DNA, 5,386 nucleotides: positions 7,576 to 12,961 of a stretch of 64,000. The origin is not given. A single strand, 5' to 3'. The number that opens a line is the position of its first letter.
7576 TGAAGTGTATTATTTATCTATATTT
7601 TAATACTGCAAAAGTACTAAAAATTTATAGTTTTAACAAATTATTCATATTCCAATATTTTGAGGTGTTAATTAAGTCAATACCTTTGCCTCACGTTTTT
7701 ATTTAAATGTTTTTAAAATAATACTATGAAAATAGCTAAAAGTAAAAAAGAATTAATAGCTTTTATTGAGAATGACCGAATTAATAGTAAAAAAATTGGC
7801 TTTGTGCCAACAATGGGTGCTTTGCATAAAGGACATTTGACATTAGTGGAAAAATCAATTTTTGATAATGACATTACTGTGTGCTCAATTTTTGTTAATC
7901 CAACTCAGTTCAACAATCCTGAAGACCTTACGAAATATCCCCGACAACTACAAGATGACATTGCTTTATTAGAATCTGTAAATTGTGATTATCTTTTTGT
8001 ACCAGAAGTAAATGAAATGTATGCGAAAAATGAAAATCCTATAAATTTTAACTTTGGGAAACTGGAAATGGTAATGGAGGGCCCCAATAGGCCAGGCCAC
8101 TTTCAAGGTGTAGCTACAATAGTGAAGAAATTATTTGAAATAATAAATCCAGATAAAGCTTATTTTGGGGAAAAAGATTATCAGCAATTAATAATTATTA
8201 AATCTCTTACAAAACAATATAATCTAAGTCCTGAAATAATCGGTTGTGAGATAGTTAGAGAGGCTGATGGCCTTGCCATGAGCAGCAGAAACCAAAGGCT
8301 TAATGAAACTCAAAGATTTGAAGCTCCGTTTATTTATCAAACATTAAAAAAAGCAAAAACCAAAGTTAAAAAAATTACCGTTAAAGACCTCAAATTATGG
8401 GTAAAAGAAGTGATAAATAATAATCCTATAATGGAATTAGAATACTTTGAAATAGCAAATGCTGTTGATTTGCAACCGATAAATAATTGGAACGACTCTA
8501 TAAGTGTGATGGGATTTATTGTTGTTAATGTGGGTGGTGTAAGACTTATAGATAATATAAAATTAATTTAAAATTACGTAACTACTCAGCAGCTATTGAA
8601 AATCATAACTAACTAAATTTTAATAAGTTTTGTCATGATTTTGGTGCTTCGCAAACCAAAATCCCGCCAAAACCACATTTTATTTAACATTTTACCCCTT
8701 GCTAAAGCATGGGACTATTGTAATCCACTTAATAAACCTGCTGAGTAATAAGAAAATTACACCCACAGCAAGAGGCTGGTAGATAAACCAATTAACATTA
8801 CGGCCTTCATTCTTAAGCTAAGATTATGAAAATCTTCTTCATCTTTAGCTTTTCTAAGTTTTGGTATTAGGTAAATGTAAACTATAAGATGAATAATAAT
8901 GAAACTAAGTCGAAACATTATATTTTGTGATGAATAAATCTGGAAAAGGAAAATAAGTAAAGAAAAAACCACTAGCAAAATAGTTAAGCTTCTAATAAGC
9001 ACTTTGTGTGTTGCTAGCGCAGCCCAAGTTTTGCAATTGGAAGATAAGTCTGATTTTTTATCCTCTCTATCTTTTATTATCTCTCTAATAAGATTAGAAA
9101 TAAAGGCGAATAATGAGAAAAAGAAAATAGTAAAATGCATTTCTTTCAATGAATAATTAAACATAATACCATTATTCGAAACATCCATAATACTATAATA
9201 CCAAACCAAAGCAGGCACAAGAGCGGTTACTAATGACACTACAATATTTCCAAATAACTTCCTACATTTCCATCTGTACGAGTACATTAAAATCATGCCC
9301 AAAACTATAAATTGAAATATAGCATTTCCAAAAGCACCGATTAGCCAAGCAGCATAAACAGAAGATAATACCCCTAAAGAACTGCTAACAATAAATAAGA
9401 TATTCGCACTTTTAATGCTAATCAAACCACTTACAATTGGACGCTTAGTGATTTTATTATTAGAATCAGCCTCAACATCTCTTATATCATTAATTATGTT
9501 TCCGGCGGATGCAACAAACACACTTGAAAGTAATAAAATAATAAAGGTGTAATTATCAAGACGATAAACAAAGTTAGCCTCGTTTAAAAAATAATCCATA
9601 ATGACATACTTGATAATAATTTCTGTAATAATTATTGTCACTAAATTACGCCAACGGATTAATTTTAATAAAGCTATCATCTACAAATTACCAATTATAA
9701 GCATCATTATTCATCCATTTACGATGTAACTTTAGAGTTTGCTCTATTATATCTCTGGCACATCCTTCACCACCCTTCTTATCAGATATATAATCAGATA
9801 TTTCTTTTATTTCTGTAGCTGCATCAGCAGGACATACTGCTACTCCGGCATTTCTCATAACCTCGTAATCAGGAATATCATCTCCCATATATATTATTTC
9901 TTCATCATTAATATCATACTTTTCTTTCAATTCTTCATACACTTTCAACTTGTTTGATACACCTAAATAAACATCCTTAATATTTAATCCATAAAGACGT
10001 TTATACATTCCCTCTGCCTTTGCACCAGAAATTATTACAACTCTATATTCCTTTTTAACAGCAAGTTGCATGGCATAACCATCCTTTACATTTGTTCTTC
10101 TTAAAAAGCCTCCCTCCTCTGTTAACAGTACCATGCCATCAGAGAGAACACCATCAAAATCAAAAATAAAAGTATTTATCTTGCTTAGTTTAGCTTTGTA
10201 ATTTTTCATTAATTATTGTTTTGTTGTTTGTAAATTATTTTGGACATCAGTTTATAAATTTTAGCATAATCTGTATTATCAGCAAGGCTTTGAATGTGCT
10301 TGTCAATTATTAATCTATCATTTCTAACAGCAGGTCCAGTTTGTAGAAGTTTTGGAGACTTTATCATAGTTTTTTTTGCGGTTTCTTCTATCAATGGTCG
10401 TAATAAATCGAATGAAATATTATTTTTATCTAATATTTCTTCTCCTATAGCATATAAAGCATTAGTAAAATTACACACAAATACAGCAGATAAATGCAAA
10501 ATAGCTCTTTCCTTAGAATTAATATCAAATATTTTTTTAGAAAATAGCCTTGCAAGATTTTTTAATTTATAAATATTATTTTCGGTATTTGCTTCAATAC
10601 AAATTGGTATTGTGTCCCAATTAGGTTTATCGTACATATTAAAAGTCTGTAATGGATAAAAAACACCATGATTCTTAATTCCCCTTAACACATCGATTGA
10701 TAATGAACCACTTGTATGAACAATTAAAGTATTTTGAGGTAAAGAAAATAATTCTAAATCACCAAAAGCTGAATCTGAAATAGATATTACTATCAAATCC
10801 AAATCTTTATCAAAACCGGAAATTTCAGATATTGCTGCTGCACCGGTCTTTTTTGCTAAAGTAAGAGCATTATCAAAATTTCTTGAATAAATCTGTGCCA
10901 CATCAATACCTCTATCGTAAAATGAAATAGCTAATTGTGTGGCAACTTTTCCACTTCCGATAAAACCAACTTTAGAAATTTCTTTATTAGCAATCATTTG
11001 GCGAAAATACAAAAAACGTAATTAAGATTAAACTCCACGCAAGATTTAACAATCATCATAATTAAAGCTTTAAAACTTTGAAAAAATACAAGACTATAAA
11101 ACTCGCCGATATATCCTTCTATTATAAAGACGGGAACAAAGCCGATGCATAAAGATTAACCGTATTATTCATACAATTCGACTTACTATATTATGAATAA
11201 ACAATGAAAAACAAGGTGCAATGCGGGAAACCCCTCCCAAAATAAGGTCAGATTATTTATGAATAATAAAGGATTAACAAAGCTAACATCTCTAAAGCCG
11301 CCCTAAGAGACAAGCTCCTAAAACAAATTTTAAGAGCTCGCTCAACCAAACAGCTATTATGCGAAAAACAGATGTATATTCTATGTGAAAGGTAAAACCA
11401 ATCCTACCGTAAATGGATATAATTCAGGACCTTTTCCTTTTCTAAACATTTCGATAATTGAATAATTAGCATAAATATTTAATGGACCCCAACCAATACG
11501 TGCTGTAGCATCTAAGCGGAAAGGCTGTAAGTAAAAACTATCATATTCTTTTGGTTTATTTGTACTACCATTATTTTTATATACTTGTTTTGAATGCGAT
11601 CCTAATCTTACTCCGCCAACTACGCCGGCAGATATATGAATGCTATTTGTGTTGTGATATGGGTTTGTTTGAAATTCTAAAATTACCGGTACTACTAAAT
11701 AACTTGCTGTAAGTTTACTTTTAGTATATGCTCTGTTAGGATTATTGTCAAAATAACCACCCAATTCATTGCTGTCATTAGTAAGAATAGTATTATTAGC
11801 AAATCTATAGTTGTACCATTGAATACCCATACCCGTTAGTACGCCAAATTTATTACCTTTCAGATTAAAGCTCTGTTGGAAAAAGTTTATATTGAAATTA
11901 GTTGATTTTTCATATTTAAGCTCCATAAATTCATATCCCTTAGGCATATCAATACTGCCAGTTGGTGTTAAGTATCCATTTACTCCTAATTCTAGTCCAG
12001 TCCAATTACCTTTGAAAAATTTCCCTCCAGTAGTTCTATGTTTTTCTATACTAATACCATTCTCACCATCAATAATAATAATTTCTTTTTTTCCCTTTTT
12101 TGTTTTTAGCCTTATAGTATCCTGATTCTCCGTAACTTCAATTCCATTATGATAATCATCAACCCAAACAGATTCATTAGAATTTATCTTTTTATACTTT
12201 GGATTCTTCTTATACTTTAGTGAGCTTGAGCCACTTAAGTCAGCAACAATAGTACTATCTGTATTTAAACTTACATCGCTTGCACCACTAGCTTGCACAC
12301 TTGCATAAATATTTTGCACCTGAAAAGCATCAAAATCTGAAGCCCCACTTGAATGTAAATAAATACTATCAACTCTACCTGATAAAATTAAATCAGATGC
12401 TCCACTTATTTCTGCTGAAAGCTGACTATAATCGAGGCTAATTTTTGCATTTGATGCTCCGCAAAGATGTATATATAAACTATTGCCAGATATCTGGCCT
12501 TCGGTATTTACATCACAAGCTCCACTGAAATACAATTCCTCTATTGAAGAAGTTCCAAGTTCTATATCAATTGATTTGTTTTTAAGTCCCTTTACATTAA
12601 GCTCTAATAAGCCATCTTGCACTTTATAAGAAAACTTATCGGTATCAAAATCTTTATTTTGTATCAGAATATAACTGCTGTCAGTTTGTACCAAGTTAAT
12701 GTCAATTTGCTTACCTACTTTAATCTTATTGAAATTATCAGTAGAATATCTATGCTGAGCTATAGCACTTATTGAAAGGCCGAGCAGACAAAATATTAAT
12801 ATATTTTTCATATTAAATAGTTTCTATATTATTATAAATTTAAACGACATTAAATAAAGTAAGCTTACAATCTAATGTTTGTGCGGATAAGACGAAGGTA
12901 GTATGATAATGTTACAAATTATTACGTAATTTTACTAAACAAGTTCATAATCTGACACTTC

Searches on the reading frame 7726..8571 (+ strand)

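Call 100: search_protein_families(library=pfam, proteins=[window:7726-8571:+], max_evalue=0.00001)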
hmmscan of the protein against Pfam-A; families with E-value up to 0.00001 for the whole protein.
window:7726-8571:+ (281 aa): 1 family
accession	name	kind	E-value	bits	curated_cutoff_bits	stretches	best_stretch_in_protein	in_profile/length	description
PF02569.21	Pantoate_ligase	-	2.3e-97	325.8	20.7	1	3-278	2-267/268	Pantoate-beta-alanine ligase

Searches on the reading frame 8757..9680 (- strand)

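Call 100: search_protein_families(library=pfam, proteins=[window:8757-9680:-], max_evalue=0.00001)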
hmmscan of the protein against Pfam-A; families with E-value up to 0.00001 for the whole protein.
window:8757-9680:- (307 aa): 1 family
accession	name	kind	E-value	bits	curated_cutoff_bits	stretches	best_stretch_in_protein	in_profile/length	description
PF01040.23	UbiA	-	4.6e-27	95.3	34.2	1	44-284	20-244/250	UbiA prenyltransferase family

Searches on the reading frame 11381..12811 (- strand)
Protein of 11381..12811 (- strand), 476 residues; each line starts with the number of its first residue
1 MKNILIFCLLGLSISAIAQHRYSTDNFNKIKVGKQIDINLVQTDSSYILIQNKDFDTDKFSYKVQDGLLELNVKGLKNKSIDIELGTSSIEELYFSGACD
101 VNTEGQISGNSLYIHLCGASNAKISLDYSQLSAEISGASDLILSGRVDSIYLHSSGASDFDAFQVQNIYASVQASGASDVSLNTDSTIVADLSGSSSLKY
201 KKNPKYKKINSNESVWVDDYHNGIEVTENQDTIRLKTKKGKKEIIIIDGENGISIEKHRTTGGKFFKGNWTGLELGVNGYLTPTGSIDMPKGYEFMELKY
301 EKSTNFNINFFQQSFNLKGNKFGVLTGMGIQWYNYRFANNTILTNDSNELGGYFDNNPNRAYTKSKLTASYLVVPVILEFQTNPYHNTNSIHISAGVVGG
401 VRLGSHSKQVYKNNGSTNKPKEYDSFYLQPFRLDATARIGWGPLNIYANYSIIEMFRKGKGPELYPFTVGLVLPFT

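Call 28: search_protein_families(library=pfam, proteins=[window:11381-12811:-], max_evalue=0.00001)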
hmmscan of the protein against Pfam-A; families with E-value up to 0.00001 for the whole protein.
window:11381-12811:- (476 aa): 1 family
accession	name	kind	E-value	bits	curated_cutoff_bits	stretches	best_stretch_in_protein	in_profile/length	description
PF10988.14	DUF2807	-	2.1e-29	103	24.2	1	26-204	1-181/181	Putative auto-transporter adhesin, head GIN domain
